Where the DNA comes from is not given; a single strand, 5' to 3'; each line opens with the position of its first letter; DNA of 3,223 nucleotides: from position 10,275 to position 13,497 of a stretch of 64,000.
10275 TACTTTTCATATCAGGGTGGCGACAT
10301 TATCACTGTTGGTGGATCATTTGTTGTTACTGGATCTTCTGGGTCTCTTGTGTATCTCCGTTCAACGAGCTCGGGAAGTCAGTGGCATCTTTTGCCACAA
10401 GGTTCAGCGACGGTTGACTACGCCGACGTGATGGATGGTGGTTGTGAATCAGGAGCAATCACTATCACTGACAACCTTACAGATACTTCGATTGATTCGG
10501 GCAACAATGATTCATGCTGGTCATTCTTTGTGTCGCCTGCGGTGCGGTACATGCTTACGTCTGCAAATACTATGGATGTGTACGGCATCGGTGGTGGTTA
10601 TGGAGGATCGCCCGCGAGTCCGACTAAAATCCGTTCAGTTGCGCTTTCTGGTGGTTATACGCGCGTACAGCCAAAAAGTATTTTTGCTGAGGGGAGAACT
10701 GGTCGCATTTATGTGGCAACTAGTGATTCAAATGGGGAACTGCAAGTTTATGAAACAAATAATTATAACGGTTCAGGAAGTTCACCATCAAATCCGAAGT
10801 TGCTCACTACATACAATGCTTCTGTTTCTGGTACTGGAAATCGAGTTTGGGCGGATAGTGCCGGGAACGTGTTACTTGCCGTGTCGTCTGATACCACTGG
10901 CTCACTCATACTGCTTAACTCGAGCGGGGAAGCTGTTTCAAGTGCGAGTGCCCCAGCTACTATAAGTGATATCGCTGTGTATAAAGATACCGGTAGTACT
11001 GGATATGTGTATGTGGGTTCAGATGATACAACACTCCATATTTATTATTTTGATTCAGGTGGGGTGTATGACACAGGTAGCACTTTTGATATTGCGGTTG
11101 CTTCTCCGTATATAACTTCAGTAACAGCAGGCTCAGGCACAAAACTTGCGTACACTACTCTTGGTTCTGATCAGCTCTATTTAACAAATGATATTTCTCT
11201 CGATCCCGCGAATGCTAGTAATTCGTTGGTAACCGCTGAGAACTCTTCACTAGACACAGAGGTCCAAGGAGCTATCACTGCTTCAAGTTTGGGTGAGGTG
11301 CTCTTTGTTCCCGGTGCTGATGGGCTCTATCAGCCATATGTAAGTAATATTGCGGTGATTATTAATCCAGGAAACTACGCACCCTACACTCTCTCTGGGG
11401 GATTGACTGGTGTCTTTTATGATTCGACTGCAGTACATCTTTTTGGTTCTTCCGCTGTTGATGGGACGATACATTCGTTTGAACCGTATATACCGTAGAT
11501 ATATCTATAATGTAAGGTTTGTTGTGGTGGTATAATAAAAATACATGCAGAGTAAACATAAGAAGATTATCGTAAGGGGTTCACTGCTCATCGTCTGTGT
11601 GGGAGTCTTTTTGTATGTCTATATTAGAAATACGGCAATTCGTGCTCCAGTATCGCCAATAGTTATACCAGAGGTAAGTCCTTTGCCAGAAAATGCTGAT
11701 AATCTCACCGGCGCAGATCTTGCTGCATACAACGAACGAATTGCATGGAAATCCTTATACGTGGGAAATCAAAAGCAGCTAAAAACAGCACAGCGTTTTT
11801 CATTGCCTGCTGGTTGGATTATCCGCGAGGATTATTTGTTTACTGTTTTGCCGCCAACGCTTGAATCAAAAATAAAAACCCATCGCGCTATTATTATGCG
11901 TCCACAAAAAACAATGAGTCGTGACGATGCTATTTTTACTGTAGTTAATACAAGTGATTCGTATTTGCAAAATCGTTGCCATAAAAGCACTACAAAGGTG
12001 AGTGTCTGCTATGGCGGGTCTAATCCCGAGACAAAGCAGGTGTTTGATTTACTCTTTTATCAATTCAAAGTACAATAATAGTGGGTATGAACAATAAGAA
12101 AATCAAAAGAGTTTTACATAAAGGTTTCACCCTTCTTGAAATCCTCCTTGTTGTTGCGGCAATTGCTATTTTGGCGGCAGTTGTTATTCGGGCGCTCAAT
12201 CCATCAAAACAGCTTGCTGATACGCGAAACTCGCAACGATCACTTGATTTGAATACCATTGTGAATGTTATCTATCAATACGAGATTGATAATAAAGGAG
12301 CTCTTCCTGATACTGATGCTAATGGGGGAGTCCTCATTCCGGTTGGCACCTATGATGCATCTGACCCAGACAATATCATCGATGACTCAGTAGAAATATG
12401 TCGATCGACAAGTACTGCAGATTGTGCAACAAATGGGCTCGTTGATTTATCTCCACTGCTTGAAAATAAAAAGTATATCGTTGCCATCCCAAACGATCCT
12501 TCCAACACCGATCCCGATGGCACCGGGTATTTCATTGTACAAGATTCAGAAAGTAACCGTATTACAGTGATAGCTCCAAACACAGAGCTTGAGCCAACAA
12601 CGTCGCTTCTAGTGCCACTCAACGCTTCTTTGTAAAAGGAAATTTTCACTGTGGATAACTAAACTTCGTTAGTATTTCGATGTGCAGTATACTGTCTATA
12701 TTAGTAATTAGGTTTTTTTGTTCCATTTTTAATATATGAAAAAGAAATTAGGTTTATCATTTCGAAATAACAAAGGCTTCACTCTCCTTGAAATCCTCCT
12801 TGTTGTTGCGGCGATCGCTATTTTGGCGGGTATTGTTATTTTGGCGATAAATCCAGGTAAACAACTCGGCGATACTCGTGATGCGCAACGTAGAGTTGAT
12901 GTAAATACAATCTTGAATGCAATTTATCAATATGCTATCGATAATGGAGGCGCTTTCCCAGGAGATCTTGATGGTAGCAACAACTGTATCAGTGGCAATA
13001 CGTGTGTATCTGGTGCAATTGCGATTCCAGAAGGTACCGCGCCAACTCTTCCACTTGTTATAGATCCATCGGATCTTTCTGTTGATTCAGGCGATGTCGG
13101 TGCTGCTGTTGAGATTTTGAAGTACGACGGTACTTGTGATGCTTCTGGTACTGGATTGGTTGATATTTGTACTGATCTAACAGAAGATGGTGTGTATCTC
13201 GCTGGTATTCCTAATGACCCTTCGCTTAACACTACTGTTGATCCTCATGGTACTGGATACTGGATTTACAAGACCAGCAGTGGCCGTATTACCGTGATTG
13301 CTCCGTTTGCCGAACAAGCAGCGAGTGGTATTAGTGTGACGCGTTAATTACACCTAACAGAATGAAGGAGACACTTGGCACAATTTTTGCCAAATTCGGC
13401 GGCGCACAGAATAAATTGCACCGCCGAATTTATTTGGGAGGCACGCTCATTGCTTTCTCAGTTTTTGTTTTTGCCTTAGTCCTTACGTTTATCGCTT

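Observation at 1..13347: Type IV pilus locus with an unusual set of pilin-fused giant proteins and a 1897-aa repetitive protein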

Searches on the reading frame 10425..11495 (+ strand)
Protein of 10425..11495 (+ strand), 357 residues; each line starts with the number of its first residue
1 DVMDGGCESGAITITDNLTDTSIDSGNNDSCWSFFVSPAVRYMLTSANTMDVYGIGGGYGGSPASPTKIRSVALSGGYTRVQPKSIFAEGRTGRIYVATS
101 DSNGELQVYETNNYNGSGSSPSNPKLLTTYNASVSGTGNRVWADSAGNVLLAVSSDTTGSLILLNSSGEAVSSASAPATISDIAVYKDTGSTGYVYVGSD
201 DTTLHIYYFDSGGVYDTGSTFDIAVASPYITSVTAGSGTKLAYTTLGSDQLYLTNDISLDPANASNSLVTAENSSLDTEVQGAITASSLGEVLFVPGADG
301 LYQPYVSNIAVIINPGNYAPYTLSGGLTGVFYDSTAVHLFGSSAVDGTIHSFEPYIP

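Call 13: find_homologous_proteins(query=window:10425-11495:+, max_evalue=0.001)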
Query window:10425-11495:+: 8000 candidates shared short words with the query, none scored E <= 0.001.

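Call 22: predict_structure(protein=window:10497-11495:+)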
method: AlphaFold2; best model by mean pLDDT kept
length: 333 residues; sequences in the alignment: 1
mean_pLDDT: 47.7   pTM: 0.45
mean pLDDT of the five models: 47.7, 37.4, 37.1, 33.7, 31.9
residues with pLDDT >= 90: 0; 70-90: 52; 50-70: 78; < 50: 203
segments of 3 or more residues with pLDDT < 50: 1-25, 32-43, 45-68, 90-97, 201-209, 212-333
pLDDT, mean of each block of 10 residues (from residue 1): 29 38 47 43 47 31 46 66 68 48 72 62 72 79 82 67 54 65 75 65 44 39 31 31 25 27 29 27 30 33 38 37 35 28
secondary structure, 60 per line:
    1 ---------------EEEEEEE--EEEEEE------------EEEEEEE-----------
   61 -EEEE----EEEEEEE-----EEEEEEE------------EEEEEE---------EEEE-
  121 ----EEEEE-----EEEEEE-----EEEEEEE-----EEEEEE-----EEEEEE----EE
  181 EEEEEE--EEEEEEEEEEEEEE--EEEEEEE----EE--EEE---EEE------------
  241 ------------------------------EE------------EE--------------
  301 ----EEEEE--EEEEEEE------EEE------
elements in order: E16-22 E25-30 E43-49 E62-65 E70-76 E82-88 E101-106 E116-119 E125-129 E135-140 E146-152 E158-163 E169-174 E179-186 E189-202 E205-211 E220-222 E226-228 E305-309 E312-318 E325-327

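Call 29: search_protein_representatives(protein=window:10497-11495:+)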
Query: 333 residues. Proteins with E-value up to 0.001 (for the whole library): 1; up to 1e-10: 0; up to 1e-30: 0. The best 1 are listed.
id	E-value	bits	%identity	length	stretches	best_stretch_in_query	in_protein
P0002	1.1e-06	44.7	26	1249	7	35-289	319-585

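Call 61: search_protein_families(library=pfam, proteins=[window:10521-11495:+], max_evalue=5)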
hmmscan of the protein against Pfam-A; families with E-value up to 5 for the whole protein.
window:10521-11495:+ (325 aa): 1 family
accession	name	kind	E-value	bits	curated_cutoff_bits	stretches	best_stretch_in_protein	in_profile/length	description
PF13570.13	Beta-prop_ACSF4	-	0.072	12.9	133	1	115-208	18-113/329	Beta-alanine-activating enzyme, beta-propeller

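Call 77: fold_search(model_id=the predicted structure, library=pdb)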
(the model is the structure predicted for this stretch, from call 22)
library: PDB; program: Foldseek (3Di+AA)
matches with E <= 10: 1103; with E <= 0.001: 48
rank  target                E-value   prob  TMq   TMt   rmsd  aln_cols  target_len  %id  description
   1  8j72_A                2.5e-05  1.00  0.34  0.40   7.9       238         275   12  Crystal structure of mammalian Trim71 in complex with lncRNA Trincr1 (released 2024-03-06)
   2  5mxg_A                3.1e-05  1.00  0.36  0.35   9.0       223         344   17  Photorhabdus asymbiotica lectin (PHL) in complex with blood group H trisaccharide (released 2017-08-09)
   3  9jur                  4.4e-05  1.00  0.34  0.40   7.2       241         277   12  Crystal Structure of NHL domain of human E3 ubiquitin-protein ligase TRIM71 (released 2025-04-30)
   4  6rg2_B                5.4e-05  1.00  0.36  0.35   9.2       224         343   18  Photorhabdus laumondii lectin PLL2 in complex with 3-O-methyl-D-glucose (released 2020-07-01)
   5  5mxe                  5.7e-05  1.00  0.36  0.35   7.9       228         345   18  Photorhabdus asymbiotica lectin (PHL) in free form (released 2017-08-09)
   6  8q82_A                6.3e-05  1.00  0.38  0.38  15.8       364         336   16  Photorhabdus laumondii lectin PLL4 in complex with alpha-methyl-fucoside (released 2025-03-05)
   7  6rgr                  6.6e-05  1.00  0.35  0.34  11.0       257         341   16  Photorhabdus asymbiotica lectin PHL in complex with L-rhamnose (released 2020-07-01)
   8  9cnz_B                6.6e-05  1.00  0.32  0.31  14.2       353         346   13  Structure of BAM complexed with PTB2 ligand in detergent (released 2024-12-25)
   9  6fhy_A                6.9e-05  1.00  0.35  0.34   9.5       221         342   17  Photorhabdus asymbiotica lectin (PHL) in complex with synthetic C-fucoside (released 2019-01-30)
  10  6rgg_B                7.7e-05  1.00  0.36  0.35  15.2       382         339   14  Photorhabdus laumondii lectin PLL2 in complex with O-methylated PGL-1-derived disaccharide (released 2020-07-01)
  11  5mxh                  8.5e-05  1.00  0.36  0.35  10.3       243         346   17  Photorhabdus asymbiotica lectin (PHL) in complex with D-galactose (released 2017-08-09)
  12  8q83_C                8.9e-05  1.00  0.33  0.33  15.1       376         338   15  Photorhabdus laumondii lectin PLL5 in complex with alpha-methyl-fucoside (released 2025-03-05)
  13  6rfz                  1.1e-04  1.00  0.34  0.34   9.3       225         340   18  Photorhabdus laumondii lectin PLL2 in complex with D-glucose (released 2020-07-01)
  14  8q83_D                1.1e-04  1.00  0.35  0.34  15.2       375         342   16  Photorhabdus laumondii lectin PLL5 in complex with alpha-methyl-fucoside (released 2025-03-05)
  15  6fhx_A                1.2e-04  1.00  0.35  0.34   9.4       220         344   18  Photorhabdus asymbiotica lectin (PHL) in complex with synthetic C-fucoside (released 2019-01-30)
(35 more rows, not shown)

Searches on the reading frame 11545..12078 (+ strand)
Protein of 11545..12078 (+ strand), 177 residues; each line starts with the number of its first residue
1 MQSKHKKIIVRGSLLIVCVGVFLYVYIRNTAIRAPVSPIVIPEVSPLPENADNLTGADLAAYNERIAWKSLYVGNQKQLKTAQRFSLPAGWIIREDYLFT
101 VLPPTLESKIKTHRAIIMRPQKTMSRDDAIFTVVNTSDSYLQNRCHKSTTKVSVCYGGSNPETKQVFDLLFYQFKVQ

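Call 6: search_protein_families(library=pfam, proteins=[window:11545-12078:+], max_evalue=0.1)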
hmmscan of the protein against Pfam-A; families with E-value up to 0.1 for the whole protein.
window:11545-12078:+ (177 aa): 0 families

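Call 8: search_protein_families(library=ncbifam, proteins=[window:11545-12078:+], max_evalue=0.1)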
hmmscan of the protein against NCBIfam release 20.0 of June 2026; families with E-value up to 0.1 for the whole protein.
window:11545-12078:+ (177 aa): 0 families

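Call 61: search_protein_families(library=pfam, proteins=[window:11545-12075:+], max_evalue=5)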
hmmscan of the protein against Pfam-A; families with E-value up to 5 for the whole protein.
window:11545-12075:+ (177 aa): 0 families

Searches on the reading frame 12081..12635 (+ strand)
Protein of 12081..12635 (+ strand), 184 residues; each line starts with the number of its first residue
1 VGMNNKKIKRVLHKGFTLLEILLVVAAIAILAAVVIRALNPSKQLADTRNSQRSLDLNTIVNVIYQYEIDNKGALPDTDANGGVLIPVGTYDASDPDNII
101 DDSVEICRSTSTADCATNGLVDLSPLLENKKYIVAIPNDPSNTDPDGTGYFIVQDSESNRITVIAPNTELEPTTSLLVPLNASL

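Call 6: search_protein_families(library=pfam, proteins=[window:12081-12635:+], max_evalue=0.1)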
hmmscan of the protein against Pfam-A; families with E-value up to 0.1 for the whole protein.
window:12081-12635:+ (184 aa): 1 family
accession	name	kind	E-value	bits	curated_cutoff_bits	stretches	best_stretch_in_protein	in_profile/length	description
PF07963.17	N_methyl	-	9.5e-05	22.3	21.2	1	13-35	4-26/27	Prokaryotic N-terminal methylation motif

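Call 8: search_protein_families(library=ncbifam, proteins=[window:12081-12635:+], max_evalue=0.1)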
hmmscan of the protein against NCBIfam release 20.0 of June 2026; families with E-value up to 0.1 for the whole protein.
window:12081-12635:+ (184 aa): 14 families
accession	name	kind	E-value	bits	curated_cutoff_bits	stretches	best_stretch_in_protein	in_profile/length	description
TIGR01710.1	typeII_sec_gspG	equivalog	1.7e-07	31.4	88.85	1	14-79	1-63/134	type II secretion system major pseudopilin GspG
TIGR02532.1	IV_pilin_GFxxxE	domain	2.5e-06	27.1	16.3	1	14-36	2-24/24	prepilin-type N-terminal cleavage/methylation domain-containing protein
TIGR01708.2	typeII_sec_gspH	equivalog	5.2e-06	26.6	80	1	13-46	1-36/169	type II secretion system minor pseudopilin GspH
NF007862.0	PRK10574.1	equivalog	0.00019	21.6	138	1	13-39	4-30/145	prepilin peptidase-dependent pilin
NF040999.1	pilin_ComGC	equivalog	0.00026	21.1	75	1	13-71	1-57/84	competence type IV pilus major pilin ComGC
NF041775.1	typeIV_PilA_Myxo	equivalog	0.00071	19.6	400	1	13-38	10-35/214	type IV pilin protein PilA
TIGR01707.1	gspI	equivalog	0.001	19.5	44.35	1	15-44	1-30/101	type II secretion system minor pseudopilin GspI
NF041013.1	T4P_ComGE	equivalog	0.0016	18.5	49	1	14-53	4-43/83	competence type IV pilus minor pilin ComGE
NF040982.1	ComGD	equivalog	0.003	18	70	1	14-41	2-29/139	competence type IV pilus minor pilin ComGD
TIGR02596.1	TIGR02596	subfamily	0.0078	16.3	70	1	16-41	1-26/196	Verru_Chthon cassette protein D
NF041002.1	pilin_ComGF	equivalog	0.041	14.1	80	1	14-62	2-50/139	competence type IV pilus minor pilin ComGF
TIGR01711.1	gspJ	equivalog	0.051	13.4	64.85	1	14-45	1-32/192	type II secretion system minor pseudopilin GspJ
NF047827.1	T3SSXpsH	equivalog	0.054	13.3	160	1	14-49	1-36/145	type II secretion system protein XpsH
NF007848.0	PRK10557.1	equivalog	0.077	12.3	120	0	8-61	5-56/192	prepilin peptidase-dependent protein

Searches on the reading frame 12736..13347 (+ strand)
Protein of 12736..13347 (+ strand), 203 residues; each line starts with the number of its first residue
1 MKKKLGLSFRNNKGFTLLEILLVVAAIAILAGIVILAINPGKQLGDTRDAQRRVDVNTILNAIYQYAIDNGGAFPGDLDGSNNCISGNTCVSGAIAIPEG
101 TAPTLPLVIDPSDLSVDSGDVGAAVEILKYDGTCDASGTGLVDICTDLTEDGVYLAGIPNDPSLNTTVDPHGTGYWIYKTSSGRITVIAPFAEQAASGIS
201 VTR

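Call 6: search_protein_families(library=pfam, proteins=[window:12736-13347:+], max_evalue=0.1)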
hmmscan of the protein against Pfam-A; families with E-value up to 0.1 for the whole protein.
window:12736-13347:+ (203 aa): 1 family
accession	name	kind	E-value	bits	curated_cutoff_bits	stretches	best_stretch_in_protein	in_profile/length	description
PF07963.17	N_methyl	-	1.7e-06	27.8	21.2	1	10-34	2-26/27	Prokaryotic N-terminal methylation motif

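Call 8: search_protein_families(library=ncbifam, proteins=[window:12736-13347:+], max_evalue=0.1)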
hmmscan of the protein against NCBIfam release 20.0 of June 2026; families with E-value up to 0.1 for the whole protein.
window:12736-13347:+ (203 aa): 11 families
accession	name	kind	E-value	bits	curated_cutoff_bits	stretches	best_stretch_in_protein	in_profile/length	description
TIGR01710.1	typeII_sec_gspG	equivalog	4.8e-07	29.9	88.85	1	13-80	1-65/134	type II secretion system major pseudopilin GspG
TIGR01708.2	typeII_sec_gspH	equivalog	1.8e-06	28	80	1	13-51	2-38/169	type II secretion system minor pseudopilin GspH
TIGR02532.1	IV_pilin_GFxxxE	domain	3.1e-06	26.8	16.3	1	13-35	2-24/24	prepilin-type N-terminal cleavage/methylation domain-containing protein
NF007862.0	PRK10574.1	equivalog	0.00018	21.7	138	1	11-37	3-29/145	prepilin peptidase-dependent pilin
NF041775.1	typeIV_PilA_Myxo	equivalog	0.00049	20.1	400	1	11-36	9-34/214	type IV pilin protein PilA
NF041013.1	T4P_ComGE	equivalog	0.0013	18.8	49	1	10-39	1-30/83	competence type IV pilus minor pilin ComGE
NF040982.1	ComGD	equivalog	0.005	17.2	70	1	12-39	1-28/139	competence type IV pilus minor pilin ComGD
NF040999.1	pilin_ComGC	equivalog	0.005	17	75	1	13-39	2-28/84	competence type IV pilus major pilin ComGC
TIGR02596.1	TIGR02596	subfamily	0.02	15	70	1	15-39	1-25/196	Verru_Chthon cassette protein D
NF047827.1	T3SSXpsH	equivalog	0.053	13.3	160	1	13-53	1-41/145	type II secretion system protein XpsH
NF041002.1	pilin_ComGF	equivalog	0.096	12.9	80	0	12-42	1-31/139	competence type IV pilus minor pilin ComGF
